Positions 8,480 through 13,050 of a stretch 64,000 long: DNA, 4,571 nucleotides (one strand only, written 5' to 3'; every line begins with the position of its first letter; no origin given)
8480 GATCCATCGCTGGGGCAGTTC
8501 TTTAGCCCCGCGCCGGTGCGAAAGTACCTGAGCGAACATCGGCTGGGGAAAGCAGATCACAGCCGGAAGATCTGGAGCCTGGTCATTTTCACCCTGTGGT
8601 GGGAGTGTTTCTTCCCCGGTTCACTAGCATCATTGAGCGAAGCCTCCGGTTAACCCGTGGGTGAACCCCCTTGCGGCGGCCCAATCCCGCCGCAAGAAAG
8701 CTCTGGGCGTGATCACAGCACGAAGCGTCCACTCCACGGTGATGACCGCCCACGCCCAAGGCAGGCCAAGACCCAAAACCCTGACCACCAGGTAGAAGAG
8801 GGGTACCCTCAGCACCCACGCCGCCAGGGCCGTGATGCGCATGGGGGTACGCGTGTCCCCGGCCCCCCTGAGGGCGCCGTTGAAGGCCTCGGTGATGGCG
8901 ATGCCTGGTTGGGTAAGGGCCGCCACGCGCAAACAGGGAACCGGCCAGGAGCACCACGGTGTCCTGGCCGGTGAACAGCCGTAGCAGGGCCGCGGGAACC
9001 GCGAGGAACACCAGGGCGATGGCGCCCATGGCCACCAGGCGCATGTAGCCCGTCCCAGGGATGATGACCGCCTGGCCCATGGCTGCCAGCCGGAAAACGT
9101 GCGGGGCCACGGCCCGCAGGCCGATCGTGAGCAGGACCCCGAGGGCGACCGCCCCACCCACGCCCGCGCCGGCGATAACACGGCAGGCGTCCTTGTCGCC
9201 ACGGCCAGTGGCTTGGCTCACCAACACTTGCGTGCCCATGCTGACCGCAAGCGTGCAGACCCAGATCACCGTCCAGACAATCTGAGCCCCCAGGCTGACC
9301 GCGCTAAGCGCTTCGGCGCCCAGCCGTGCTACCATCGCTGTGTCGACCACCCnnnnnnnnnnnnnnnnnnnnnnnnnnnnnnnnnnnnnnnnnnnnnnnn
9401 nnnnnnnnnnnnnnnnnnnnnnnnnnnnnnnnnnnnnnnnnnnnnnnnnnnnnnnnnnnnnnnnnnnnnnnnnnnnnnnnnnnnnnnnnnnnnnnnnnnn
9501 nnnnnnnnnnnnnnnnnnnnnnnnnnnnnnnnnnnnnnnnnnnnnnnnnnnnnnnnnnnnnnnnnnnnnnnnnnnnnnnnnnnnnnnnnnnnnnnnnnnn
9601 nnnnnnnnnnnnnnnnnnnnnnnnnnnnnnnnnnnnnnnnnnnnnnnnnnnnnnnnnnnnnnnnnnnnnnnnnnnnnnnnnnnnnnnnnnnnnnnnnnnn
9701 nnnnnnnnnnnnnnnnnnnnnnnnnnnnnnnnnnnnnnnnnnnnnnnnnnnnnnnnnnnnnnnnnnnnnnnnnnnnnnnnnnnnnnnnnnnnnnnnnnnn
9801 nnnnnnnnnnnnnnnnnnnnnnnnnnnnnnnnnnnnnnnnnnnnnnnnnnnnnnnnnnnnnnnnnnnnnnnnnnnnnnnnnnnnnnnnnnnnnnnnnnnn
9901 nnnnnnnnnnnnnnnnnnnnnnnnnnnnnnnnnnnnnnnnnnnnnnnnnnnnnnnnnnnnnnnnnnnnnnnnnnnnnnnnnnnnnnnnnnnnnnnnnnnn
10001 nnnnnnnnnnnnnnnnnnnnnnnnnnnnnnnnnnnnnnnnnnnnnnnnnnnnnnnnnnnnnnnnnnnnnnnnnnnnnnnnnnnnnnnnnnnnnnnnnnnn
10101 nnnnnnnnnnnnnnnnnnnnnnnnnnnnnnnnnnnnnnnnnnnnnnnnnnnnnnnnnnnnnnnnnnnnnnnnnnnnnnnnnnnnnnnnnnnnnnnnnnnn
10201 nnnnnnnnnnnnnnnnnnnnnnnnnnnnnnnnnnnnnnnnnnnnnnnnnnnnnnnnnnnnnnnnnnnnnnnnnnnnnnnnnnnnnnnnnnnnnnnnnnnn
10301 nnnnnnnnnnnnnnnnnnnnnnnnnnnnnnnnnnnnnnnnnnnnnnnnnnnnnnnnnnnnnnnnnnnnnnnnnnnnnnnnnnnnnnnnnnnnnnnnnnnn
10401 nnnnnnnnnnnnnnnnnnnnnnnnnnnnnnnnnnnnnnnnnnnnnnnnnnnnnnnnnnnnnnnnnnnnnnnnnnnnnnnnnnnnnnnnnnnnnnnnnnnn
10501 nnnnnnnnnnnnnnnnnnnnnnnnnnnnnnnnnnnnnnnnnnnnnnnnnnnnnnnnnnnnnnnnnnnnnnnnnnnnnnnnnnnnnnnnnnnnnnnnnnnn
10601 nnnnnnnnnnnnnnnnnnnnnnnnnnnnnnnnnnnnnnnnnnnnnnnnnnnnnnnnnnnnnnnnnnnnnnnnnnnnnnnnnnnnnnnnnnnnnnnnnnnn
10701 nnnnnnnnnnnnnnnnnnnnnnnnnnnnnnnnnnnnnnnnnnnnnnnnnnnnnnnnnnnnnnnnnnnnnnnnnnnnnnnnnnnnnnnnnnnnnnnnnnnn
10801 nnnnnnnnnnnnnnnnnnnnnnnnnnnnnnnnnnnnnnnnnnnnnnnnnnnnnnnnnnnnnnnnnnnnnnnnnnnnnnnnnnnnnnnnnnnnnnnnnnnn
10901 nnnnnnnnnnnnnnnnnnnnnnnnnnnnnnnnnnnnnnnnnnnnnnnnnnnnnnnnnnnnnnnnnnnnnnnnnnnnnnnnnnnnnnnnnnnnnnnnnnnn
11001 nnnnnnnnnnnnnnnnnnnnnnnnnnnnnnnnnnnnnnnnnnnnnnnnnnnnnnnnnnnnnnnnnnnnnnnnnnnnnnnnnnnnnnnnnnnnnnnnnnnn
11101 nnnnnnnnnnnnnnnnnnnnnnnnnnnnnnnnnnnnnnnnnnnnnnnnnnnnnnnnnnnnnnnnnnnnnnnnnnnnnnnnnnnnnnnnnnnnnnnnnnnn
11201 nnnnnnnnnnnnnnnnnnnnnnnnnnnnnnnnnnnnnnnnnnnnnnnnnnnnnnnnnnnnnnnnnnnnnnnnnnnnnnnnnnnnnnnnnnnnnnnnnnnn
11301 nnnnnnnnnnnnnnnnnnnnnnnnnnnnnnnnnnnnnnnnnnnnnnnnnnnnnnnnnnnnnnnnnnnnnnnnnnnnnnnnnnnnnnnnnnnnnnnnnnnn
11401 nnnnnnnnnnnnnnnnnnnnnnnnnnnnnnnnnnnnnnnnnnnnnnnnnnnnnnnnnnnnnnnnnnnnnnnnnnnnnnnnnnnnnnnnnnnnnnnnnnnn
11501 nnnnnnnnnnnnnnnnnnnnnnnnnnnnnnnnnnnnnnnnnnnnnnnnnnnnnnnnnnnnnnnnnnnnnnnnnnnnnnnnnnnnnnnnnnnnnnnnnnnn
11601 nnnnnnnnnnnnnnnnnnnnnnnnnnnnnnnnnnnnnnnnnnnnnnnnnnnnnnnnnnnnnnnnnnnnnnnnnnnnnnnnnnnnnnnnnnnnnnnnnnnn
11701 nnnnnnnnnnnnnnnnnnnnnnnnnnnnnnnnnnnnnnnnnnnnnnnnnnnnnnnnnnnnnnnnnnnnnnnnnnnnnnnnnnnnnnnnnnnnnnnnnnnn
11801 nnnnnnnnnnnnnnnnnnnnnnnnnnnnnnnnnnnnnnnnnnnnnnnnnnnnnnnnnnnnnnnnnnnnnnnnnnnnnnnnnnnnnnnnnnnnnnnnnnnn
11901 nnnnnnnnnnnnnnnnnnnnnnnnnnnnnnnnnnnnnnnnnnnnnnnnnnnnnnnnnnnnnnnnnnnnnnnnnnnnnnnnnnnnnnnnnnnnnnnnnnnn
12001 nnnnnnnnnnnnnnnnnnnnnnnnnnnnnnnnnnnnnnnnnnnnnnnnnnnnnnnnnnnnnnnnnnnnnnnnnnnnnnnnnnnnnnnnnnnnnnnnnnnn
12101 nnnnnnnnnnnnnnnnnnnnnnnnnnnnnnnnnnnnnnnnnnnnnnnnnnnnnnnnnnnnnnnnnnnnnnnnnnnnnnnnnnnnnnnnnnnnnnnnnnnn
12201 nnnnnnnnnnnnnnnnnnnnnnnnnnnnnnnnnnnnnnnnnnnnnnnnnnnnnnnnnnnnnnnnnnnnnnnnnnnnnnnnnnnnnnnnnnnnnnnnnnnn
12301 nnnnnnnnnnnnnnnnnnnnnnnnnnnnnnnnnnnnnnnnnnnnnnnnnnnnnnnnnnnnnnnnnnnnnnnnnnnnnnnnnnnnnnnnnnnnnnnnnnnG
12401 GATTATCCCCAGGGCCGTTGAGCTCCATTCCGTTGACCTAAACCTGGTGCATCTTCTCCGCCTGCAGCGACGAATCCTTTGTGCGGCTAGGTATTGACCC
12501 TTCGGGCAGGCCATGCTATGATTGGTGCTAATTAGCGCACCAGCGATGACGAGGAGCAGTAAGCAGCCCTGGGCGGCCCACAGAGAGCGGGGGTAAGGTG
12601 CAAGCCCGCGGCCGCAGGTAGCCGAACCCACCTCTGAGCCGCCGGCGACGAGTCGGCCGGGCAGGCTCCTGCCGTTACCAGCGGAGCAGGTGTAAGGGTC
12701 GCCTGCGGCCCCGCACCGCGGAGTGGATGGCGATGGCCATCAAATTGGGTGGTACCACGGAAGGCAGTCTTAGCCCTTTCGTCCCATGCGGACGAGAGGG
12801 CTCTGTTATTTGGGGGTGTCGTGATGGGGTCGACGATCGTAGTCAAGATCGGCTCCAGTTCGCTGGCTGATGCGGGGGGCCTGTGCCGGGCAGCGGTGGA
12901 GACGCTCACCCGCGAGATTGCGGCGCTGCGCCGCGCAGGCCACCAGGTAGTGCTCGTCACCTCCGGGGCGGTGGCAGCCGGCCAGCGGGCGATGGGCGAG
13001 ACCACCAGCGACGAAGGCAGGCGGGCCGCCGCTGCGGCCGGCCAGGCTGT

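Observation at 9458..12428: AAA+ ATPase with an unrecognised 280-aa N-domain, translationally coupled to the CCA-adding enzyme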

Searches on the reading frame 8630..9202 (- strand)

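Call 3: search_protein_families(library=pfam, proteins=[window:8630-9202:-], max_evalue=0.01)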
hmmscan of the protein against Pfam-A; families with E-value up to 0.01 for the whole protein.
window:8630-9202:- (190 aa): 1 family
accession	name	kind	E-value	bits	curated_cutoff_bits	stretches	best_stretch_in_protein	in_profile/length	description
PF01554.23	MatE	-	2.4e-08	34.2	24.9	1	90-138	114-161/161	MatE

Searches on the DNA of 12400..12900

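Call 69: search_rna_families(source=window, start=12400, end=12900, threshold=evalue, max_evalue=1, show_alignments=1)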
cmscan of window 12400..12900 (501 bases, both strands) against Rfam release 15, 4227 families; matches with E-value up to 1: 1.
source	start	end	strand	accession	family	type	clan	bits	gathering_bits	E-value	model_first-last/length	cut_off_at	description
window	12537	12789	+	RF00230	T-box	Cis-reg; leader;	-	78.5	93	2.1e-17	1-219/219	no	T-box leader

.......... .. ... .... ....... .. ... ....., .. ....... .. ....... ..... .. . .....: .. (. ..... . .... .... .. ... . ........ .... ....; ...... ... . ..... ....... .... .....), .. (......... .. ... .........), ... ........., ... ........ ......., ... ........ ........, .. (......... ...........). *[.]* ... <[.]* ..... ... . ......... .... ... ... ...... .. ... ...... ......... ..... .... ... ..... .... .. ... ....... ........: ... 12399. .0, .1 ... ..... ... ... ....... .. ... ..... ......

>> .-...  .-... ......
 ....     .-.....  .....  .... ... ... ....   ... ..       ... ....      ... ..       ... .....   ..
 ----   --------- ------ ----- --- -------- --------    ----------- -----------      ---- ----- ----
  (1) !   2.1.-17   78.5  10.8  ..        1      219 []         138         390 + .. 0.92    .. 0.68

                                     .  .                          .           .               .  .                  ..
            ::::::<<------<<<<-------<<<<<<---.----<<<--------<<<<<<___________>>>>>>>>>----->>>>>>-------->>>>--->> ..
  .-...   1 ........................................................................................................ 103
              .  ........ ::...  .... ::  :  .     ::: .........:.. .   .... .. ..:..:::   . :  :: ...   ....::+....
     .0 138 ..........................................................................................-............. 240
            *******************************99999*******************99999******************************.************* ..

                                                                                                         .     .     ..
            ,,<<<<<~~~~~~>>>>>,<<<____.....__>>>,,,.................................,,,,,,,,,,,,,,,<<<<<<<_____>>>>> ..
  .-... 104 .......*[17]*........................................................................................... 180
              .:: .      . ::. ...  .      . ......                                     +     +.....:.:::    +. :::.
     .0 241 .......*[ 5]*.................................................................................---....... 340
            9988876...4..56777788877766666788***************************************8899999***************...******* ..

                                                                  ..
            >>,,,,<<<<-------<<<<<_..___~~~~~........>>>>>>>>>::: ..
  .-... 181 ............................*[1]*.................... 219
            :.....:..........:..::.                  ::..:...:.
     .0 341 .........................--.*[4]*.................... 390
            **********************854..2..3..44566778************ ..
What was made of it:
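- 12537..12789 (+): T-box leader of the divergent proBA(C) operon. It is context only and not part of the AAA unit. Call 69.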
